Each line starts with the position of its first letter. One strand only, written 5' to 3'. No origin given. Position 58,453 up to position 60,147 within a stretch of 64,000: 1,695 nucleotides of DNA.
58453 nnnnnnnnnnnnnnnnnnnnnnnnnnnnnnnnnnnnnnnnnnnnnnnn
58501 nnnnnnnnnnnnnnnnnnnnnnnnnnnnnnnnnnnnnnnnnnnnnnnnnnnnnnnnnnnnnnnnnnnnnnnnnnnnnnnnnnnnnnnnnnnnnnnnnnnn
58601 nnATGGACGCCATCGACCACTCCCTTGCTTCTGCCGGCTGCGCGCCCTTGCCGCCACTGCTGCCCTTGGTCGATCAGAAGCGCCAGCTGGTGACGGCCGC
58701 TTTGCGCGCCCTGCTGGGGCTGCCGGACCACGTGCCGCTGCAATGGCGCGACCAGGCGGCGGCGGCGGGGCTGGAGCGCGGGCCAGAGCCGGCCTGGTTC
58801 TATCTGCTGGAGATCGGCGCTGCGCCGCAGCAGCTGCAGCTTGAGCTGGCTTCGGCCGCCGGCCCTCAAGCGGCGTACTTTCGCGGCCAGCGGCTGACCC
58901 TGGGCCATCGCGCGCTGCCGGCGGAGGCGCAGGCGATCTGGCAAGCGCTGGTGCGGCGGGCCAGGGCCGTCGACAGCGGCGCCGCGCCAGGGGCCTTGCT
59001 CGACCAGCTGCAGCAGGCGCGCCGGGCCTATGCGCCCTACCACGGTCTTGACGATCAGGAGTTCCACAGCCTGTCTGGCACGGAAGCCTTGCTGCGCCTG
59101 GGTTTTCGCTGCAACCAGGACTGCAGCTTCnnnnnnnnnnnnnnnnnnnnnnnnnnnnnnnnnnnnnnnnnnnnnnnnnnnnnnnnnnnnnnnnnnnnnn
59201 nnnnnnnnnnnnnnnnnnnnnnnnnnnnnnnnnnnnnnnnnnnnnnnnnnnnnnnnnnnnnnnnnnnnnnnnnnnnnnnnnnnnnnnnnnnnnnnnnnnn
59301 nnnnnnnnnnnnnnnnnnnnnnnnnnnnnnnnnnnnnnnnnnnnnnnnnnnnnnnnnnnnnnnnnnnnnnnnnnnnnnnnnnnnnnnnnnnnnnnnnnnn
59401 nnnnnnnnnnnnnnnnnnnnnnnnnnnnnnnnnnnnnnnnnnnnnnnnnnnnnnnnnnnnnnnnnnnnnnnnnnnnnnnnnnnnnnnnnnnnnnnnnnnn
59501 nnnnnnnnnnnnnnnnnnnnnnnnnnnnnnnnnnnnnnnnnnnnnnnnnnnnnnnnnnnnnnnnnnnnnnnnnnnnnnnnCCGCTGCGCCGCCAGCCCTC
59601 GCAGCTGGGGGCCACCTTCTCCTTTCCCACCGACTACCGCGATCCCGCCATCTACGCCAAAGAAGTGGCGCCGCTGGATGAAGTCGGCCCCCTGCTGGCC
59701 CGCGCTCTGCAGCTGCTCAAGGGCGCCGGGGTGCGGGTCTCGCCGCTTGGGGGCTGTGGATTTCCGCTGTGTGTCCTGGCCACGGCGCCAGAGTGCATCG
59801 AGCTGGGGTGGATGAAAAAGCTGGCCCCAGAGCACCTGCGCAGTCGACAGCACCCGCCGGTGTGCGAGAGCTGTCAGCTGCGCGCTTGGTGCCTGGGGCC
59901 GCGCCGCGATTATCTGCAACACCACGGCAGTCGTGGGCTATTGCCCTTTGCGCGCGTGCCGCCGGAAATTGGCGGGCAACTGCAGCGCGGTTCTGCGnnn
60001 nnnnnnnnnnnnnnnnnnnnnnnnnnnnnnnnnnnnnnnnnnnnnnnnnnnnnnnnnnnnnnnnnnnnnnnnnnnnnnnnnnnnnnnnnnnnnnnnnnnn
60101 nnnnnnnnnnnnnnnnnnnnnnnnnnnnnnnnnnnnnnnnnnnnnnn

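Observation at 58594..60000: Radical SAM/SPASM enzyme with a ~185 aa unrecognised N-terminal domain and no annotated substrate gene, flanked by the conserved element, a hairpin and a tandem repeat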

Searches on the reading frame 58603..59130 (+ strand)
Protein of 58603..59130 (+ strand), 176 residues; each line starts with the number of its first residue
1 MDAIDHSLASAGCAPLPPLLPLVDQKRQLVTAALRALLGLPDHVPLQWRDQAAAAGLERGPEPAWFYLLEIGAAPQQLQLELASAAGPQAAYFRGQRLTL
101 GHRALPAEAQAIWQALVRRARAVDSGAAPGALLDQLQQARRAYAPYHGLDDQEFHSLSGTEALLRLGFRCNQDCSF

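Call 38: search_protein_families(library=pfam, proteins=[window:58603-59130:+], max_evalue=10)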
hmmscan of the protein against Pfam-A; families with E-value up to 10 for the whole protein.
window:58603-59130:+ (176 aa): 0 families

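Call 51: predict_structure(alignment_id=A4)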
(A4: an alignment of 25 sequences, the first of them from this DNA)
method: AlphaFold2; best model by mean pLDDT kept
length: 160 residues; sequences in the alignment: 25
mean_pLDDT: 86.4   pTM: 0.76
mean pLDDT of the five models: 86.4, 85.5, 85.5, 85.4, 84.6
residues with pLDDT >= 90: 101; 70-90: 31; 50-70: 25; < 50: 3
segments of 3 or more residues with pLDDT < 50: none
pLDDT, mean of each block of 10 residues (from residue 1): 73 66 91 97 96 68 92 95 93 97 96 97 88 95 86 52
secondary structure, 60 per line:
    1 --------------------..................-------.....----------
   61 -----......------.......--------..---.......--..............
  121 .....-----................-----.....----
elements in order: H21-38 E46-50 E66-71 E78-84 E98-104 H107-125 H131-146 H152-156

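Call 54: search_protein_representatives(alignment_id=A4)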
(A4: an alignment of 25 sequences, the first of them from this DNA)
Query: 25 sequences, 144 profile positions. Proteins with E-value up to 0.001 (for the whole library): 107; up to 1e-10: 69; up to 1e-30: 8. The best 107 are listed.
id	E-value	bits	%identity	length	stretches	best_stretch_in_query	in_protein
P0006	8.8e-43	162.0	-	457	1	4-143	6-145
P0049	3.1e-36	140.8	-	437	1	2-143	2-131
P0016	6.5e-35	136.5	-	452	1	3-144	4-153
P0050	1.2e-34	135.6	-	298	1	2-143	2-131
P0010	1.5e-33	132.1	-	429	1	3-143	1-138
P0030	1.5e-33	132.1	-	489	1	4-144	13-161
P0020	4.8e-32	127.2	-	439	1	9-143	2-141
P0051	2.7e-31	124.8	-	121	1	4-133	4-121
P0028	1.7e-30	122.2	-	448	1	4-143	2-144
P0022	7.9e-30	120.0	-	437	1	4-143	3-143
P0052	1.9e-25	105.8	-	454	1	4-143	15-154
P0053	2.7e-24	102.0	-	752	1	5-143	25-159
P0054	2.1e-23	99.2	-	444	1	6-143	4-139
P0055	4.3e-22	94.9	-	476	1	4-143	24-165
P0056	2.1e-20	89.5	-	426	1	9-142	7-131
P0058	4.9e-19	85.0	-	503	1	2-142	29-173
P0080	7.6e-15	71.4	-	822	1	4-140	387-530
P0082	1.0e-14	71.0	-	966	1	5-143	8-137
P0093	4.5e-13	65.7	-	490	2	4-81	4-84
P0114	3.2e-09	53.2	-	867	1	4-143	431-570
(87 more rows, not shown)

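Call 55: search_protein_families(library=pfam, proteins=[P0080, P0114, P0053, P0082, P0058, P0093], max_evalue=0.01)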
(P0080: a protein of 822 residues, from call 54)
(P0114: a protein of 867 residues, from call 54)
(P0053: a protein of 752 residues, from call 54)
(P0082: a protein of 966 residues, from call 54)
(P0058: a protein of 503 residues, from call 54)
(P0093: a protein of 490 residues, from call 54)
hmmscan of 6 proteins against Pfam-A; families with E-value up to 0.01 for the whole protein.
P0080 (822 aa): 3 families
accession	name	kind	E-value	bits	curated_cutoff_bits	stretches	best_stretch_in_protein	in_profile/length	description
PF04055.27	Radical_SAM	-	4.9e-19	69.5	29.5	1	545-695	4-164/166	Radical SAM superfamily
PF05118.21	Asp_Arg_Hydrox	-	2.5e-10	40.9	22.6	1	215-328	47-151/157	Aspartyl/Asparaginyl beta-hydroxylase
PF13353.11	Fer4_12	-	0.0054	17.5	22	1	543-601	10-71/137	4Fe-4S single cluster domain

P0114 (867 aa): 2 families
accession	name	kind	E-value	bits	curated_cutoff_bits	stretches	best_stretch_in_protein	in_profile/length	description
PF04055.27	Radical_SAM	-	1.3e-33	116.9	29.5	2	581-719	3-150/166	Radical SAM superfamily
PF02310.24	B12-binding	-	7.1e-09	36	32.1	1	40-133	29-119/121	B12 binding domain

P0053 (752 aa): 2 families
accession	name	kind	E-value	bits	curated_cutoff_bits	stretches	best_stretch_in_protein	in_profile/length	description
PF04055.27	Radical_SAM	-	2.8e-17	63.8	29.5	1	166-319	3-166/166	Radical SAM superfamily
PF04467.17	DUF483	-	0.0057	17.1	25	0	556-575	36-55/122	Protein of unknown function (DUF483)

P0082 (966 aa): 2 families
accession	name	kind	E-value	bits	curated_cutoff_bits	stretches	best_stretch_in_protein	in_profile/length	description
PF04055.27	Radical_SAM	-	6.5e-33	114.7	29.5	2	462-607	2-150/166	Radical SAM superfamily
PF13353.11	Fer4_12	-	7.8e-09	36.4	22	1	466-539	14-89/137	4Fe-4S single cluster domain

P0058 (503 aa): 2 families
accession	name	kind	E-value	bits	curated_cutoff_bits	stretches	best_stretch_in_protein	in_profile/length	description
PF04055.27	Radical_SAM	-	1.9e-21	77.4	29.5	1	187-338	4-164/166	Radical SAM superfamily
PF04909.20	Amidohydro_2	-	0.0074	16.5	26.4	0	195-275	82-147/289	Amidohydrolase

P0093 (490 aa): 1 family
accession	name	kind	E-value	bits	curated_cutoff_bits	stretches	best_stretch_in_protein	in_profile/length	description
PF04055.27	Radical_SAM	-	1.2e-21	78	29.5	1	201-338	4-149/166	Radical SAM superfamily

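Call 66: search_protein_families(library=ncbifam, proteins=[window:58603-59130:+], max_evalue=10)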
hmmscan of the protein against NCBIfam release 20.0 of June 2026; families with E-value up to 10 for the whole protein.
window:58603-59130:+ (176 aa): 0 families

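Call 70: find_encoding_contigs(protein=P0080, flank=8000, max_places=2)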
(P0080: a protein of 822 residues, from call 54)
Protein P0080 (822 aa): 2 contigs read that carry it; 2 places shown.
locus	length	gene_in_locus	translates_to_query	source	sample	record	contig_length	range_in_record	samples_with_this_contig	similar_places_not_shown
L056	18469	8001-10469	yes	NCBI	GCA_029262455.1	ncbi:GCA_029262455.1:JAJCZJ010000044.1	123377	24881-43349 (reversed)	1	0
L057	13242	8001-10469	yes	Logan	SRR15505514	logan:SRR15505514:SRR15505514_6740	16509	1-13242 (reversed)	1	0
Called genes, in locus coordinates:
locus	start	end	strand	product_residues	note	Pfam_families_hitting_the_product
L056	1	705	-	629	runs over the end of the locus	-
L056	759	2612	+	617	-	PF04467:DUF483 (weak)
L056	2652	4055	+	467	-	PF04055:Radical_SAM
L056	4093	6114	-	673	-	PF04055:Radical_SAM (weak)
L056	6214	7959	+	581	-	-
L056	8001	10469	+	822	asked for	PF05118:Asp_Arg_Hydrox, PF04055:Radical_SAM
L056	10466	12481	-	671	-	-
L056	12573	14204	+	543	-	-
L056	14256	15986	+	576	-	-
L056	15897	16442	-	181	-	-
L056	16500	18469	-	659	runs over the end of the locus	-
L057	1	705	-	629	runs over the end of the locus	-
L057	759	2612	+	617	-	PF04467:DUF483 (weak)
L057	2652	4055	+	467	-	PF04055:Radical_SAM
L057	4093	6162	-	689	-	PF04055:Radical_SAM (weak)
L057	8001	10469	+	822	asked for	PF05118:Asp_Arg_Hydrox, PF04055:Radical_SAM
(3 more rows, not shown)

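Call 71: find_encoding_contigs(protein=P0114, flank=8000, max_places=2)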
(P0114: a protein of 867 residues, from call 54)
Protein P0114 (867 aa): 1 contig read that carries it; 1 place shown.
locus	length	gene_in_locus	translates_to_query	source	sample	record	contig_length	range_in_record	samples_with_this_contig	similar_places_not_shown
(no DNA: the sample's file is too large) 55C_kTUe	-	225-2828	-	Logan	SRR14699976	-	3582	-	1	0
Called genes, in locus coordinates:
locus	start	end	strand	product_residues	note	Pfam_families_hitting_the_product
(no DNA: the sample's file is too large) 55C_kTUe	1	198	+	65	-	?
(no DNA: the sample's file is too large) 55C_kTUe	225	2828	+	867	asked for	PF02310:B12-binding, PF04055:Radical_SAM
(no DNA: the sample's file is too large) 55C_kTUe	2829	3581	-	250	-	?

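Call 73: search_protein_families(library=pfam, proteins=[L056:15897-16442:-, L056:12573-14204:+, L056:10466-12481:-, L056:759-2612:+, L056:6214-7959:+, L056:14256-15986:+], max_evalue=0.1)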
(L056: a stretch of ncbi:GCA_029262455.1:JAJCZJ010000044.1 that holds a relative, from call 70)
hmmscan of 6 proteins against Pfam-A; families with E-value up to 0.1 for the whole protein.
L056:15897-16442:- (181 aa): 0 families

L056:12573-14204:+ (543 aa): 2 families
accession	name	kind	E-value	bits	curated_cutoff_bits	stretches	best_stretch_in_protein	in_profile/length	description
PF16822.11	ALGX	-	0.0031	17.7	26.5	0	498-538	98-138/268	SGNH hydrolase-like domain, acetyltransferase AlgX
PF25182.1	NonGDSL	-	0.024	14.4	80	1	321-393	26-99/220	Non-GDSL lipase-like family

L056:10466-12481:- (671 aa): 0 families

L056:759-2612:+ (617 aa): 2 families
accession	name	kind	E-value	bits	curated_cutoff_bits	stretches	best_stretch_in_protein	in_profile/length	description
PF04467.17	DUF483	-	5.5e-06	26.8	25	1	427-499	37-99/122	Protein of unknown function (DUF483)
PF01408.29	GFO_IDH_MocA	-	0.045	14.9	24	1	14-108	3-103/120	Oxidoreductase family, NAD-binding Rossmann fold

L056:6214-7959:+ (581 aa): 0 families

L056:14256-15986:+ (576 aa): 1 family
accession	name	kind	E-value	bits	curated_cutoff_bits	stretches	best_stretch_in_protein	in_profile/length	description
PF06653.16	Claudin_3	-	0.088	13.2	28.7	0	21-76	58-111/163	Tight junction protein, Claudin-like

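Call 79: search_solved_structures(query=A4, max_evalue=10)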
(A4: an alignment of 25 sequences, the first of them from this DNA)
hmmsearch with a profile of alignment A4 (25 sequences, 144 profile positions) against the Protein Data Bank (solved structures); distinct sequences matched with E-value up to 10: 6.
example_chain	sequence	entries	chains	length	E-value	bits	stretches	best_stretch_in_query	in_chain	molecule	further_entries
7jh6_A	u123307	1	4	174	0.03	17.6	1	81-130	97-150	Two-domain di-Zn(II) and porphyrin-binding protein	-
5tgw_A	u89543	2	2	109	0.036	17.3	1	93-131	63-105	PS1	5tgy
7jrq_A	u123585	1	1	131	0.057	16.7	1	86-133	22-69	MPP1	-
9cte_A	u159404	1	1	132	0.15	15.3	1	81-131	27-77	De novo protein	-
6z35_A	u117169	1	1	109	0.15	15.3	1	92-131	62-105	Maquette 2-1ip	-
8ek4_A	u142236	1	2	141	0.53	13.5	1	88-136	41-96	Ice-binding protein TIP-99a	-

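Call 90: fold_search(model_id=the predicted structure, library=pdb)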
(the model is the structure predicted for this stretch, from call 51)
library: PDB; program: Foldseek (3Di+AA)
matches with E <= 10: 307; with E <= 0.001: 0
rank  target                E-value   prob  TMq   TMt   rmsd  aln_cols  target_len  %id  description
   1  9bk6_A                2.0e-01  0.23  0.25  0.35   9.5       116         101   10  Structure of B10_CYTX binder-complex (released 2024-10-09)
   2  4keg                  2.5e-01  0.13  0.24  0.09  13.3       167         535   11  Crystal Structure of MBP Fused Human SPLUNC1 (released 2014-04-30)
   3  7pdz_F                3.2e-01  0.09  0.22  0.15  21.5       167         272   12  Structure of capping protein bound to the barbed end of a cytoplasmic actin filament (released 2021-09-01)
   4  4r80_A                4.6e-01  0.28  0.25  0.44   8.6        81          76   16  Crystal Structure of a De Novo Designed Beta Sheet Protein, Cystatin Fold, Northeast Structural Genomics Consortium (N (released 2014-09-24)
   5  5tph_B                4.6e-01  0.16  0.22  0.27   9.0        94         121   13  Crystal structure of a de novo designed protein homodimer with curved beta-sheet (released 2017-01-25)
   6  5aox_B                5.6e-01  0.10  0.17  0.28  12.8       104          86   12  Human Alu RNA retrotransposition complex in the ribosome-stalling conformation (released 2015-11-11)
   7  5tph_A                6.7e-01  0.21  0.24  0.30   9.5        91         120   11  Crystal structure of a de novo designed protein homodimer with curved beta-sheet (released 2017-01-25)
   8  9grx_0                6.7e-01  0.20  0.25  0.25   8.7        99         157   11  NDH-PSI-LHCI supercomplex from S. oleracea (released 2025-02-12)
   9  5u35_A                7.1e-01  0.12  0.21  0.25   8.6        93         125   12  Crystal structure of a de novo designed protein with curved beta-sheet (released 2017-01-25)
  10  7vr6                  7.1e-01  0.10  0.21  0.19  12.4       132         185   10  Crystal structure of MlaC from Escherichia coli in quasi-open state (released 2022-09-21)
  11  4uyj_B                7.1e-01  0.08  0.15  0.24  12.4        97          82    8  Crystal structure of a Signal Recognition Particle Alu domain in the elongation arrest conformation (released 2014-11-05)
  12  5uwa_A                7.1e-01  0.07  0.18  0.17  12.2       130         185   10  Structure of E. coli phospholipid binding protein MlaC (released 2017-04-12)
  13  5boi                  7.5e-01  0.38  0.25  0.18   3.2        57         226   12  Bacillus megaterium YpeB C-terminal domain (released 2015-08-12)
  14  9mvg_A                7.5e-01  0.16  0.25  0.28  11.0       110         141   14  Structure of SciW variant L66A bound to the Rhs1 transmembrane domain (released 2026-01-28)
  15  5l33                  8.0e-01  0.16  0.19  0.27   6.9        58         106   17  Crystal structure of a de novo designed protein with curved beta-sheet (released 2017-01-25)
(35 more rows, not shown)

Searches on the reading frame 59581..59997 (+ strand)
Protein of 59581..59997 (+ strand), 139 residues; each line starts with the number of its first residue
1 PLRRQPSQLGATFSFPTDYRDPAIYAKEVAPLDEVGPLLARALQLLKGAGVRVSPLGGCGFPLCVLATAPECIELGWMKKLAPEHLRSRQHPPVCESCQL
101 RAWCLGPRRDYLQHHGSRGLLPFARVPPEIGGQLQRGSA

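Call 38: search_protein_families(library=pfam, proteins=[window:59581-59997:+], max_evalue=10)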
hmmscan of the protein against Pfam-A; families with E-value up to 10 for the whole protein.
window:59581-59997:+ (139 aa): 0 families

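Call 66: search_protein_families(library=ncbifam, proteins=[window:59581-59997:+], max_evalue=10)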
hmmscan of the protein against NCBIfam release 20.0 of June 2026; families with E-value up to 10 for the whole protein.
window:59581-59997:+ (139 aa): 0 families
